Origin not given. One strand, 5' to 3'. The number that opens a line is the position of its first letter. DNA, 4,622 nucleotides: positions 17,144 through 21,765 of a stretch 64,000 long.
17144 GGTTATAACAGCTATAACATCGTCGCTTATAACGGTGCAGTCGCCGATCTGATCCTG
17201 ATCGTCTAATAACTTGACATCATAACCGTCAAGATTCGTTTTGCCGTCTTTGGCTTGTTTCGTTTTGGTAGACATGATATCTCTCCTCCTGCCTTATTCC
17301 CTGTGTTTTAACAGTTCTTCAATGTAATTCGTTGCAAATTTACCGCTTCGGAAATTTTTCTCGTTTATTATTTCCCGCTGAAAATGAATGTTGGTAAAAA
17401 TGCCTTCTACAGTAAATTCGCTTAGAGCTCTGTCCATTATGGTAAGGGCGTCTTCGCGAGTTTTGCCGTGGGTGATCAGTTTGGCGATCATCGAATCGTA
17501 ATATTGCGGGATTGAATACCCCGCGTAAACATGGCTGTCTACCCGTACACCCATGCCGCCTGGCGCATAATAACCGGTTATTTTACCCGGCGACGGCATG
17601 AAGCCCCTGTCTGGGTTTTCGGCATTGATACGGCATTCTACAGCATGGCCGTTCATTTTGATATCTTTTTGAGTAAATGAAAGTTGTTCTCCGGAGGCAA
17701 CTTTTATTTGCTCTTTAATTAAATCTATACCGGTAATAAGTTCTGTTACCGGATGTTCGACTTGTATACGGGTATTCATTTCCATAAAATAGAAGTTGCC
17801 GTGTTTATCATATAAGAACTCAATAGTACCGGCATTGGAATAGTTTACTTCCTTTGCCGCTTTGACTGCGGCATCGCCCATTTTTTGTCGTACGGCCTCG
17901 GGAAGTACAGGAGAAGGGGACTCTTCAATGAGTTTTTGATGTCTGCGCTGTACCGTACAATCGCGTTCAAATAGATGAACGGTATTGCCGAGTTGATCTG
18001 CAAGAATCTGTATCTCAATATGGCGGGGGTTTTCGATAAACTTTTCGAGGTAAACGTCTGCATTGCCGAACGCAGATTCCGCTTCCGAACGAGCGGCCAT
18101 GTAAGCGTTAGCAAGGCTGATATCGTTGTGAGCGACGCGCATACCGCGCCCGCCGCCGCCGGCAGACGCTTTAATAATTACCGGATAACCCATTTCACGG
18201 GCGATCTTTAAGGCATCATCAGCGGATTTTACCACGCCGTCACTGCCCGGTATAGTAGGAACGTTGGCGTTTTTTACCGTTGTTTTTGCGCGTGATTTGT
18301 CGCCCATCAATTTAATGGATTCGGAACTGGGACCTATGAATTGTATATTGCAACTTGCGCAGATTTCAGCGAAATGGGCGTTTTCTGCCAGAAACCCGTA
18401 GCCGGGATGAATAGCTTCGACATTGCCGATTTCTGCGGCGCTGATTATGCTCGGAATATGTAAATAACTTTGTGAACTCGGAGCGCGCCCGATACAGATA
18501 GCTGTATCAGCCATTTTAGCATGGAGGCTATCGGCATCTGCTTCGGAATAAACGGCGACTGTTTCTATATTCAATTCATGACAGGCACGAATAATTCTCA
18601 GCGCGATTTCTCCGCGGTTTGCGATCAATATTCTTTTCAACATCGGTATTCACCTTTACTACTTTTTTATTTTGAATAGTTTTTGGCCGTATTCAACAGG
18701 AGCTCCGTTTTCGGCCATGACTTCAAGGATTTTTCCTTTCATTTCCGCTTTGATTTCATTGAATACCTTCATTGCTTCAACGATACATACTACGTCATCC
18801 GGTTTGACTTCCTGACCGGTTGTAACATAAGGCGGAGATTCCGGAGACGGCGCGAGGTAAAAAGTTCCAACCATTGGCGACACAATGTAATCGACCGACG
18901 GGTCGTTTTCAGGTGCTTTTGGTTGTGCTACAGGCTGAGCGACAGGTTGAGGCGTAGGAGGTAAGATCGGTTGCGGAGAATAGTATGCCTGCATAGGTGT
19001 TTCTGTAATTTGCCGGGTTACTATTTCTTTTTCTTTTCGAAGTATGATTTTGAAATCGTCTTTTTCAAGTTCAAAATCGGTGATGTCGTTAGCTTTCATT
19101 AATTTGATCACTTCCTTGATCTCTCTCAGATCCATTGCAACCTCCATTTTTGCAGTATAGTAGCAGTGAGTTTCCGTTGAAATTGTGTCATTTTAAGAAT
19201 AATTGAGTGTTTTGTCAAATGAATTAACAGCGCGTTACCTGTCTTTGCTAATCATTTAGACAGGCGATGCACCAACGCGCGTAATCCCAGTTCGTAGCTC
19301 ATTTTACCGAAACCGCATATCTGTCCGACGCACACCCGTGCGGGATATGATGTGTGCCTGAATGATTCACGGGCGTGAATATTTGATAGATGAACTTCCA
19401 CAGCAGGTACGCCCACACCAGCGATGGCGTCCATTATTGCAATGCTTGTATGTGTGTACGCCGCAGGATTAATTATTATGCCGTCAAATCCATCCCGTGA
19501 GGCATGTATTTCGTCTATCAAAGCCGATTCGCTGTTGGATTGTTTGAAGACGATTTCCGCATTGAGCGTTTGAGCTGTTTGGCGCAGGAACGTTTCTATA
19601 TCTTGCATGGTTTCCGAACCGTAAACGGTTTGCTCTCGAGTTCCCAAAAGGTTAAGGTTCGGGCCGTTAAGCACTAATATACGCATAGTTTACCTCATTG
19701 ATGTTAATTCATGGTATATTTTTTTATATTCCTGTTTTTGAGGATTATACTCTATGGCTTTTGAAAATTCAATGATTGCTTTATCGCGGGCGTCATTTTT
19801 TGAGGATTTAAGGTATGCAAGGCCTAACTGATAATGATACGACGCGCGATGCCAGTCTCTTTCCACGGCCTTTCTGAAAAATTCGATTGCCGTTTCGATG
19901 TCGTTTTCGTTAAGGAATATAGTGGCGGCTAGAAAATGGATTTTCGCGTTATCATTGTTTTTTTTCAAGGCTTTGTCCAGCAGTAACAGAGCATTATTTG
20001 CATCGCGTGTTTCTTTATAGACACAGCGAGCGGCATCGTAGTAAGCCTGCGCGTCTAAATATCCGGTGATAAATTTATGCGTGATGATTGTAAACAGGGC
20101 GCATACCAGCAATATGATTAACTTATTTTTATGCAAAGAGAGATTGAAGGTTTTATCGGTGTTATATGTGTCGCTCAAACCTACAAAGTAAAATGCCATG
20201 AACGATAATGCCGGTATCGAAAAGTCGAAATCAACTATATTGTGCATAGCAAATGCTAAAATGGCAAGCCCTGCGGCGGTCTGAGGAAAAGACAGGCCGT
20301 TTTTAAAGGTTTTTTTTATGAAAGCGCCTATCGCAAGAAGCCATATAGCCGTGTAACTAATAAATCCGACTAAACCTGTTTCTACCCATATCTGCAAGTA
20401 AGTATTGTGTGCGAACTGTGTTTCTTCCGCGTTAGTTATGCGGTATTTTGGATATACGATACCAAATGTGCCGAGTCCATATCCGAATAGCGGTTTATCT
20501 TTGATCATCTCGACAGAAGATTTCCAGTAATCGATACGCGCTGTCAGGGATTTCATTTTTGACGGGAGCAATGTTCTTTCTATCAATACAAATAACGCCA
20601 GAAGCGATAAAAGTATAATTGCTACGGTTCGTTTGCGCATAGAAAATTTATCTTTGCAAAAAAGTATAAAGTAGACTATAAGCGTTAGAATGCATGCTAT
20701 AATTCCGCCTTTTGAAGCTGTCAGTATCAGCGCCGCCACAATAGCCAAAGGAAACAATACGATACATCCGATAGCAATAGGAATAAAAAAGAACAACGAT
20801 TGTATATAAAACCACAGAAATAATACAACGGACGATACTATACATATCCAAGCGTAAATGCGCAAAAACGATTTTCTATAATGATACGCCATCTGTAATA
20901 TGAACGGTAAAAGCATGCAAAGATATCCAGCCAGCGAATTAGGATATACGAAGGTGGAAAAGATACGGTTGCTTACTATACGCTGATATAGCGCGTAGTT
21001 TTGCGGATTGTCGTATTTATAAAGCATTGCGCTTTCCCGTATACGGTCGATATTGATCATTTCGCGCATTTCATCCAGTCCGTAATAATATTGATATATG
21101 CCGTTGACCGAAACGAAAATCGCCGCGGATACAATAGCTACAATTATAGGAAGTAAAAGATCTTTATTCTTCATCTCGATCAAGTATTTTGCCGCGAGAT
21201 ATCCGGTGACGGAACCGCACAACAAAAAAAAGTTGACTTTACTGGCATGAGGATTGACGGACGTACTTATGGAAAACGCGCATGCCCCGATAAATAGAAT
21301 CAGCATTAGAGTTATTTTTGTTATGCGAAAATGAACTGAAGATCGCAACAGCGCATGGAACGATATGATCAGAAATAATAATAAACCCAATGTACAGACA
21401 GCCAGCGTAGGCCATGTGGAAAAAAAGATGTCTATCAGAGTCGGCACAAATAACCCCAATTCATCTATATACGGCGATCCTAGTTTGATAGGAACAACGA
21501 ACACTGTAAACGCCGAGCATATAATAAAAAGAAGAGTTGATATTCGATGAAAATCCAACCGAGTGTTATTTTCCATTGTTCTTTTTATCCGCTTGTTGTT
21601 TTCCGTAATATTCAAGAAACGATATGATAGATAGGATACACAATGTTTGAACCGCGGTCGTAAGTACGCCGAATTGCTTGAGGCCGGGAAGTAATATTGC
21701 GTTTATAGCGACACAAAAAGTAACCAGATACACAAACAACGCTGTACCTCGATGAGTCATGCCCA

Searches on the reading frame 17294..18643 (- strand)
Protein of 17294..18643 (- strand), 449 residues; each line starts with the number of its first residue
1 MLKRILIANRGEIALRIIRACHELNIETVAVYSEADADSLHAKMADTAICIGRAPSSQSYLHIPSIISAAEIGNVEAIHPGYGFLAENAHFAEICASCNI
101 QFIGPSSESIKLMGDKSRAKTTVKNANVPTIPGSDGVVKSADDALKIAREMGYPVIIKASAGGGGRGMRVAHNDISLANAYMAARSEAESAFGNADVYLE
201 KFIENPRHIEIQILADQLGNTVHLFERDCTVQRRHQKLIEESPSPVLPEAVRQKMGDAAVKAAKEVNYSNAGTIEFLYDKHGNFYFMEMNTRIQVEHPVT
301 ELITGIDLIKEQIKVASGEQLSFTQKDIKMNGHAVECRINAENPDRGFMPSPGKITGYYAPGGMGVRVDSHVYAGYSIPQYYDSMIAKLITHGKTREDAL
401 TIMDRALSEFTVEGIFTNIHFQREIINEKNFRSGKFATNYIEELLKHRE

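Call 15: search_protein_families(library=pfam, proteins=[window:17294-18643:-], max_evalue=0.001)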
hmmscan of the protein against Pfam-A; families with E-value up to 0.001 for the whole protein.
window:17294-18643:- (449 aa): 5 families
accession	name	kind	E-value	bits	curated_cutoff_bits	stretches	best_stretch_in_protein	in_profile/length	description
PF02786.22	CPSase_L_D2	-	2.3e-83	279.3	19.8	1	115-322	1-209/211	Carbamoyl-phosphate synthase L chain, ATP binding domain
PF00289.28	Biotin_carb_N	-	7.9e-45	152.3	25.5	1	1-110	1-110/110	Biotin carboxylase, N-terminal domain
PF02785.25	Biotin_carb_C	-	5.6e-43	145.9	32.4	1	336-443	1-108/108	Biotin carboxylase C-terminal domain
PF07478.18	Dala_Dala_lig_C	-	2.5e-10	40.6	24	1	142-291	26-174/204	D-ala D-ala ligase C-terminus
PF02222.28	ATP-grasp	-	3.7e-09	36.9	27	1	137-292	15-162/179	ATP-grasp domain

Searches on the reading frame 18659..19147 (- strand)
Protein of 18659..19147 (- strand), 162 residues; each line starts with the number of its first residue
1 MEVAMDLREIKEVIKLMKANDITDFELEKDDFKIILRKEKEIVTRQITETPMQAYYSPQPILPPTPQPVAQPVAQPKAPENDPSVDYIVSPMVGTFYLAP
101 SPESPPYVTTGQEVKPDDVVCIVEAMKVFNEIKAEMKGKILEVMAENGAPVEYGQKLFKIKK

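Call 15: search_protein_families(library=pfam, proteins=[window:18659-19147:-], max_evalue=0.001)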
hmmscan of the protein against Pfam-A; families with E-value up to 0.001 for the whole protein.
window:18659-19147:- (162 aa): 1 family
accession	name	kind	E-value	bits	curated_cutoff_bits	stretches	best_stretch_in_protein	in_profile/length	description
PF00364.28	Biotin_lipoyl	-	7.4e-20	71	22.1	1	88-160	3-73/73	Biotin-requiring enzyme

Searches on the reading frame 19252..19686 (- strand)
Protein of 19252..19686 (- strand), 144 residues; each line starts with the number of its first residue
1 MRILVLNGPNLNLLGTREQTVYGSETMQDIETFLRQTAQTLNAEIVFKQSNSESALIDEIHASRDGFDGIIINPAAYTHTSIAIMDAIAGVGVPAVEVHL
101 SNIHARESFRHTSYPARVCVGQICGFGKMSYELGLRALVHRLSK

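Call 15: search_protein_families(library=pfam, proteins=[window:19252-19686:-], max_evalue=0.001)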
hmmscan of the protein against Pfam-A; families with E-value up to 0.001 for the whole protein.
window:19252-19686:- (144 aa): 1 family
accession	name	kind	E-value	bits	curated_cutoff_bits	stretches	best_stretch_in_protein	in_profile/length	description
PF01220.24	DHquinase_II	-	2.6e-59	199.3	23.3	1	2-138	1-137/138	Dehydroquinase class II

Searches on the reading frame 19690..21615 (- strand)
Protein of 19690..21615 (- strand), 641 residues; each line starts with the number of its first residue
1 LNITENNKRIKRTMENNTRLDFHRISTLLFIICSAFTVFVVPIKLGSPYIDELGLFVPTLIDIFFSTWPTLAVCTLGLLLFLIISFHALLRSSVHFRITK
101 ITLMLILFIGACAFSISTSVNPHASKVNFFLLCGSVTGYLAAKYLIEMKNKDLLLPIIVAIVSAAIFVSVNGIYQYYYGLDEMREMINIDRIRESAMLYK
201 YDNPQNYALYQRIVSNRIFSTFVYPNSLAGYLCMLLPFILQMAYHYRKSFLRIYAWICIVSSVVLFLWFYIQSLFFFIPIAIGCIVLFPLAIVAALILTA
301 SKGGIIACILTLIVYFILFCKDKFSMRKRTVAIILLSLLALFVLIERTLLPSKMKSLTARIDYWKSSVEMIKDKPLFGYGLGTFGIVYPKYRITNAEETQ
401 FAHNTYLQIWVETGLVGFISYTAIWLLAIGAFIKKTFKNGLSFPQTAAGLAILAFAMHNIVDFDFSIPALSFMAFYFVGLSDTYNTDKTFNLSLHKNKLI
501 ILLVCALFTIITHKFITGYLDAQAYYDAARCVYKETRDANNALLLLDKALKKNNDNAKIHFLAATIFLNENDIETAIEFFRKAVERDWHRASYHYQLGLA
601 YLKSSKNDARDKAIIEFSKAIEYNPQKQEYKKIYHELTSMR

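Call 16: search_protein_families(library=pfam, proteins=[window:19690-21615:-], max_evalue=0.001)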
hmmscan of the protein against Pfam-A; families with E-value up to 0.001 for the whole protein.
window:19690-21615:- (641 aa): 10 families
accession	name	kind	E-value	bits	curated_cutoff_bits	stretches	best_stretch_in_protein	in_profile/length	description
PF04932.20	Wzy_C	-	2e-24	86.5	31.7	1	290-421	4-148/149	O-Antigen ligase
PF13414.12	TPR_11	-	6.9e-07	29.3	26.8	0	567-603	4-40/42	TPR repeat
PF13181.12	TPR_8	-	2.3e-06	27.8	25.7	0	557-587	1-31/34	Tetratricopeptide repeat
PF13431.12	TPR_17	-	5e-06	26.8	24.4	0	545-578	1-34/34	Tetratricopeptide repeat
PF12895.13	ANAPC3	-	2.9e-05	24.7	27.2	1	537-606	3-71/82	Anaphase-promoting complex, cyclosome, subunit 3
PF14559.12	TPR_19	-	4.2e-05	24.2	25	1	537-587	5-55/68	Tetratricopeptide repeat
PF13432.12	TPR_16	-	6.8e-05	23.7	32.7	1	535-588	9-62/65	Tetratricopeptide repeat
PF07719.23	TPR_2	-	0.0001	22.6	27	0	557-587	1-31/34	Tetratricopeptide repeat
PF13428.12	TPR_14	-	0.00048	21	23.5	0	561-598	5-42/44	Tetratricopeptide repeat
PF23914.1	TPR_CcmH_CycH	-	0.00066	20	42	0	522-583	86-147/158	Cytochrome c-type biogenesis protein H TPR domain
